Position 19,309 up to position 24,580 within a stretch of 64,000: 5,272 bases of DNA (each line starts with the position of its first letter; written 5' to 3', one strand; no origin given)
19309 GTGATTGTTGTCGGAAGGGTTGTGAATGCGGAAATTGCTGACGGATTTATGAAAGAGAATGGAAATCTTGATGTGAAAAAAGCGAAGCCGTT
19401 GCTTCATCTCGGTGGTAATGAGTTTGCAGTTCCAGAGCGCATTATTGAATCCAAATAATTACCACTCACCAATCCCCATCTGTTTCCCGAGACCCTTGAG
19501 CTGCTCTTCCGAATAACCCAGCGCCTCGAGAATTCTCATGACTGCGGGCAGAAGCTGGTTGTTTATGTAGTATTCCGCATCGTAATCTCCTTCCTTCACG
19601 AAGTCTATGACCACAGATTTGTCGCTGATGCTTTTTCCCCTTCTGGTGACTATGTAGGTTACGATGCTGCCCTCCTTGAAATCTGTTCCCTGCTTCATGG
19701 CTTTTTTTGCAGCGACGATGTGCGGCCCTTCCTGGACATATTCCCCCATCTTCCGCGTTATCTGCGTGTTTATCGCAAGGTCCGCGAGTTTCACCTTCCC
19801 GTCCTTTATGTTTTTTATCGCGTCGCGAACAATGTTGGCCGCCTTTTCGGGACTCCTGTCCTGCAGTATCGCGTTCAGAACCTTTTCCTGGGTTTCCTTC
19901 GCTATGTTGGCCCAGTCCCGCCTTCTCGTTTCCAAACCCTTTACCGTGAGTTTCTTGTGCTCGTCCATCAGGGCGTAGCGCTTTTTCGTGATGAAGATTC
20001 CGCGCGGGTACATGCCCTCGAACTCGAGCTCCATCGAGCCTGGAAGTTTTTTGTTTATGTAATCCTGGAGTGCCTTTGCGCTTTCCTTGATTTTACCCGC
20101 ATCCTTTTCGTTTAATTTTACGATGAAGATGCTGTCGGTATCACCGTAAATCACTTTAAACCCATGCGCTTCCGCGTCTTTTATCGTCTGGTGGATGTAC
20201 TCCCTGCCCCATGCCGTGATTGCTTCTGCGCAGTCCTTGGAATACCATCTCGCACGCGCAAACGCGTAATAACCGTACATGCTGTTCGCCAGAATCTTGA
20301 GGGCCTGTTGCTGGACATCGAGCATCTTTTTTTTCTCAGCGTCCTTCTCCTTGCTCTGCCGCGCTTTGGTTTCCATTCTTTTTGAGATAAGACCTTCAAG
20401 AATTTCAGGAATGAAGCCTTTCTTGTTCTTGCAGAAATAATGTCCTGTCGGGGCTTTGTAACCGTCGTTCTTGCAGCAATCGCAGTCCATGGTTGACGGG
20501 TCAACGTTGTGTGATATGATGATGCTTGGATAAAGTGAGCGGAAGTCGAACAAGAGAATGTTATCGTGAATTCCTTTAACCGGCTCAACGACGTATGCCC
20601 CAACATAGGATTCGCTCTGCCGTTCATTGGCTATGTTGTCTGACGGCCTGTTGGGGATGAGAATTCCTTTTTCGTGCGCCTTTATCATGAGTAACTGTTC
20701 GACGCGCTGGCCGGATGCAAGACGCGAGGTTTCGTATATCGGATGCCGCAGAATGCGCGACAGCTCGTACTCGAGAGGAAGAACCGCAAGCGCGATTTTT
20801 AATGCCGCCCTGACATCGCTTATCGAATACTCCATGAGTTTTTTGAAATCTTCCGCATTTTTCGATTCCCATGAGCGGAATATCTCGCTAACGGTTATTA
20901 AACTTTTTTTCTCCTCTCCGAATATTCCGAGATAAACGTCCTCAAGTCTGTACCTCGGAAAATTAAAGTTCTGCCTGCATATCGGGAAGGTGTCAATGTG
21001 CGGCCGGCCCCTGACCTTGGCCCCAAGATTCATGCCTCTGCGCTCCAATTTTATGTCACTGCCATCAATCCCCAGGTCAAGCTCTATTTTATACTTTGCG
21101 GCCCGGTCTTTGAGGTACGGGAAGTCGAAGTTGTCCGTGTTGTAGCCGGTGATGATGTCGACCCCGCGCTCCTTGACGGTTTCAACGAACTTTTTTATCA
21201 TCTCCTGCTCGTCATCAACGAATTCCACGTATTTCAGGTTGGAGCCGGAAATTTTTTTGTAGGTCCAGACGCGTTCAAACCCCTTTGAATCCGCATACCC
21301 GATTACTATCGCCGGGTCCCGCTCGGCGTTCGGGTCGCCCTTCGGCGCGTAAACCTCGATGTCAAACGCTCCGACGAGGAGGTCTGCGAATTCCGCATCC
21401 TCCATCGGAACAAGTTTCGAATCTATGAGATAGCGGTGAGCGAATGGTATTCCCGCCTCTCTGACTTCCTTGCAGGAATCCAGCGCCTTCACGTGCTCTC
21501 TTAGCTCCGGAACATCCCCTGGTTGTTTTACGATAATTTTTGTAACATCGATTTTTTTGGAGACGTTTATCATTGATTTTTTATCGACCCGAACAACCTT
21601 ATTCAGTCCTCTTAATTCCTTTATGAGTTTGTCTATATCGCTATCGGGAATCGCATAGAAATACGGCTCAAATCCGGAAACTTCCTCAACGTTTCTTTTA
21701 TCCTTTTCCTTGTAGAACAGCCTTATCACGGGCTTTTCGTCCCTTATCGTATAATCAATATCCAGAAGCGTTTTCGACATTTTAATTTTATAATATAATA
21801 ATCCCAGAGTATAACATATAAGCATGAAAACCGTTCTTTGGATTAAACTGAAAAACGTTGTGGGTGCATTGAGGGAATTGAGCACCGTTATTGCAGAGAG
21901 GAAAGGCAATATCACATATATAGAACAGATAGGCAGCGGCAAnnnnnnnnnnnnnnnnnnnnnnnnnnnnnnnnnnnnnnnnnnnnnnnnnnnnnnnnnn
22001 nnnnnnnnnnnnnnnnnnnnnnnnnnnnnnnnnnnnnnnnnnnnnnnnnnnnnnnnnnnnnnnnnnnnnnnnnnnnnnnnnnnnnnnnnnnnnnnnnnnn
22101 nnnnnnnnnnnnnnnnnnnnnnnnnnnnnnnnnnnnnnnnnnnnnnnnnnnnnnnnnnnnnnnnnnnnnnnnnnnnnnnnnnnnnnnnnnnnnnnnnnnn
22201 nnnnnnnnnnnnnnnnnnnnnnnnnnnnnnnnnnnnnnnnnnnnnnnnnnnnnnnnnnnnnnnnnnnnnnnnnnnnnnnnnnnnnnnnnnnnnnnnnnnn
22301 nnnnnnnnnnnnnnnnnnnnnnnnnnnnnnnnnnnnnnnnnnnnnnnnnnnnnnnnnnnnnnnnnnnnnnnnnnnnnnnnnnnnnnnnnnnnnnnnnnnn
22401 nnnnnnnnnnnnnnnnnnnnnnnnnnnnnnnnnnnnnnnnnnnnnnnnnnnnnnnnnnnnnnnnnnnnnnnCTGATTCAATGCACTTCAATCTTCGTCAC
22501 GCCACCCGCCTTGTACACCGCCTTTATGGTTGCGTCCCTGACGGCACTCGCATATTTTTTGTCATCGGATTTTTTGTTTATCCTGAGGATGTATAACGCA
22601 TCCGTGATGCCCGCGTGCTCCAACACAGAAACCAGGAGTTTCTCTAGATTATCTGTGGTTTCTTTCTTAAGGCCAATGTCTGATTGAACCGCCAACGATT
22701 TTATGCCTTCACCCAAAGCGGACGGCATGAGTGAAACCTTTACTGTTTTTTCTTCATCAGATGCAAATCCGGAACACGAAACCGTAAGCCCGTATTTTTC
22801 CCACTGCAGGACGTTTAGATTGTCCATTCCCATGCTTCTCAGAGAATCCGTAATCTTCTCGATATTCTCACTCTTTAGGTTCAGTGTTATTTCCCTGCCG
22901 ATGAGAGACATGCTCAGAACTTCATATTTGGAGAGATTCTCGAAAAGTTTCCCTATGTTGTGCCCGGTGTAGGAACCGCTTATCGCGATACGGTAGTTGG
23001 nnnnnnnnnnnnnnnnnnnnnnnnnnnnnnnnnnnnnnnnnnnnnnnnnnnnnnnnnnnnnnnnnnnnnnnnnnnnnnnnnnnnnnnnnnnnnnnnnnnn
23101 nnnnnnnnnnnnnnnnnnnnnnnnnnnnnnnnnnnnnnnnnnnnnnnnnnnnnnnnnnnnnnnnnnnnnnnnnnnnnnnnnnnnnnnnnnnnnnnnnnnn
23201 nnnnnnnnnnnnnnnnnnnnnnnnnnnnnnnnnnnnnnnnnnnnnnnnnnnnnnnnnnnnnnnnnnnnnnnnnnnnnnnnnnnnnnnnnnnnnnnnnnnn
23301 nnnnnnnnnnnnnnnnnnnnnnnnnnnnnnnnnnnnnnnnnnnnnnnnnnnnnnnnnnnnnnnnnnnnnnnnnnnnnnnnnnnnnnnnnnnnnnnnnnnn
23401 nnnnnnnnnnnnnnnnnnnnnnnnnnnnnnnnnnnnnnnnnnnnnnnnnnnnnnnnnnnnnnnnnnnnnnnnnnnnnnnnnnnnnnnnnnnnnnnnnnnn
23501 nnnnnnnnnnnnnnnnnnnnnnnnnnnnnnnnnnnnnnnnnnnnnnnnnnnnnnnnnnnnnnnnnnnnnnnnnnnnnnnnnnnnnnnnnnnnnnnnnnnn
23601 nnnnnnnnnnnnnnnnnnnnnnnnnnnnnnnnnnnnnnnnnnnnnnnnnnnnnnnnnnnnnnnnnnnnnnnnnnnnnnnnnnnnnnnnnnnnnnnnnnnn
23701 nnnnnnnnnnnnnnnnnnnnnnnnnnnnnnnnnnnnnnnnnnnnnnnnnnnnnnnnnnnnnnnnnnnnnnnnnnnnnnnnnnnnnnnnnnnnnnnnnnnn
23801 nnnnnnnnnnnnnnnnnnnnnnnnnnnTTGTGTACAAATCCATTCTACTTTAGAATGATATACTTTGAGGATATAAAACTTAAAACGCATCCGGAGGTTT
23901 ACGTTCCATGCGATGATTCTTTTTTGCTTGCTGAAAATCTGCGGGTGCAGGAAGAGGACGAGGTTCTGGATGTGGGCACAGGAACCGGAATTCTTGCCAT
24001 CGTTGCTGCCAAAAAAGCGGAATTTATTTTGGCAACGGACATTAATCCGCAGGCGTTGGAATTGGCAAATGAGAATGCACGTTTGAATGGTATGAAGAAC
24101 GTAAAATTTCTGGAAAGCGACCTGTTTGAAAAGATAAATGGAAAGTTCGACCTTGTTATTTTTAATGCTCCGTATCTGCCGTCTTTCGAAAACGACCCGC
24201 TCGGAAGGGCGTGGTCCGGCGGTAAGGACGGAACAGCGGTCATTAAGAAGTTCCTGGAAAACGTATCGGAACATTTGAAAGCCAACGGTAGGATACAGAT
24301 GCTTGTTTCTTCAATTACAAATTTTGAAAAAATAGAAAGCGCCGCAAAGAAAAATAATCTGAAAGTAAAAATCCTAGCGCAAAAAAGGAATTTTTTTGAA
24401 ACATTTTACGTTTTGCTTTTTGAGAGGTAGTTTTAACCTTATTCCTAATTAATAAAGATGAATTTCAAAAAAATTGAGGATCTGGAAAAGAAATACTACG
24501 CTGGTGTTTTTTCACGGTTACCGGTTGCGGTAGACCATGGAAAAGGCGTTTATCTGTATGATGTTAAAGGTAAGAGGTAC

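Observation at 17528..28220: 95-bp palindromic element present as an inverted pair flanking a 10.5-kb block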

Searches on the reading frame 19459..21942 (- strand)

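Call 10: search_protein_families(library=pfam, proteins=[window:19459-21942:-], max_evalue=0.01)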
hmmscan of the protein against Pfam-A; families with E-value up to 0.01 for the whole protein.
window:19459-21942:- (827 aa): 7 families
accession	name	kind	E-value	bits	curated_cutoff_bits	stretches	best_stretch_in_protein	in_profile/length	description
PF00136.26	DNA_pol_B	-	2.9e-84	283.9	23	1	411-807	12-452/453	DNA polymerase family B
PF03104.25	DNA_pol_B_exo1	-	2.1e-26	93.3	23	1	179-336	55-242/242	DNA polymerase family B, exonuclease domain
PF13482.12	RNase_H_2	-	2.7e-07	31.1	22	1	240-384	35-161/165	RNase_H superfamily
PF03175.18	DNA_pol_B_2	-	0.00025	20.5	25.8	1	361-477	131-247/468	DNA polymerase type B, organellar and viral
PF10108.15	DNA_pol_B_exo2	-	0.00027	21.1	24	1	242-295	34-86/213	Predicted 3'-5' exonuclease related to the exonuclease domain of PolB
PF03691.19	UPF0167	-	0.0062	16.8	25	0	472-601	8-134/174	Uncharacterised protein family (UPF0167)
PF02866.23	Ldh_1_C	-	0.0089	16.5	22.6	0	528-632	56-170/174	lactate/malate dehydrogenase, alpha/beta C-terminal domain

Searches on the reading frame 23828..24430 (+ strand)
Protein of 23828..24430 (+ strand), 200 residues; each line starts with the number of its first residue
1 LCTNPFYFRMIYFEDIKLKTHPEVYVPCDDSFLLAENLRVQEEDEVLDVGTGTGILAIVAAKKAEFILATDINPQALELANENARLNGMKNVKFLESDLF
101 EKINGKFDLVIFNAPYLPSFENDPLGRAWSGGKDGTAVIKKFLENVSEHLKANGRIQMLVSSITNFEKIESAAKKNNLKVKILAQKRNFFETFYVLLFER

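Call 11: search_protein_families(library=pfam, proteins=[window:23828-24430:+], max_evalue=0.01)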
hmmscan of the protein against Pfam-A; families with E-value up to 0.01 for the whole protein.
window:23828-24430:+ (200 aa): 26 families (the best 25 are shown)
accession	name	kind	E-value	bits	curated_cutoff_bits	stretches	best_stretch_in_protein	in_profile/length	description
PF05175.20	MTS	-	7.4e-21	75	23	1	31-189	20-166/170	Methyltransferase small domain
PF06325.19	PrmA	-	1.2e-16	61.5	22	1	39-113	158-233/296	Ribosomal protein L11 methyltransferase (PrmA)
PF13847.12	Methyltransf_31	-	1.2e-16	61.2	27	1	43-162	4-113/145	Methyltransferase domain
PF13649.12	Methyltransf_25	-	8.4e-12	46.1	27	1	46-115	1-73/97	Methyltransferase domain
PF02475.24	TRM5-TYW2_MTfase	-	1.2e-09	38.7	28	1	40-116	34-114/164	TRM5/TYW2 methyltransferase domain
PF08242.18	Methyltransf_12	-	1.5e-09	38.9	30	1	47-113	1-72/98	Methyltransferase domain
PF08241.18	Methyltransf_11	-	5.2e-08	33.9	21.2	1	47-113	1-67/95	Methyltransferase domain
PF01170.24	UPF0020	-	5.8e-07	29.8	22.3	1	63-178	76-184/197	RMKL-like, methyltransferase domain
PF01135.25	PCMT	-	7.9e-06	26.2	20.3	1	34-98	65-132/210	Protein-L-isoaspartate(D-aspartate) O-methyltransferase (PCMT)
PF12847.13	Methyltransf_18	-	8.2e-06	26.3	27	1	40-111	12-87/151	Methyltransferase domain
PF13489.12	Methyltransf_23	-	9.2e-06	25.9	27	1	41-155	21-113/164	Methyltransferase domain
PF01209.24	Ubie_methyltran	-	8.2e-05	22.5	20.1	1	40-109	45-119/233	ubiE/COQ5 methyltransferase family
PF02005.22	TRM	-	8.3e-05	22.4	27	1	38-109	45-123/376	N2,N2-dimethylguanosine tRNA methyltransferase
PF10354.15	BMT5-like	-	8.9e-05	23.3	24.7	1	77-181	49-151/168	rRNA (uridine-N3-)-methyltransferase BTM5-like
PF07669.17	Eco57I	-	0.0001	22.9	25.3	1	89-163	53-137/171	Eco57I restriction-modification methylase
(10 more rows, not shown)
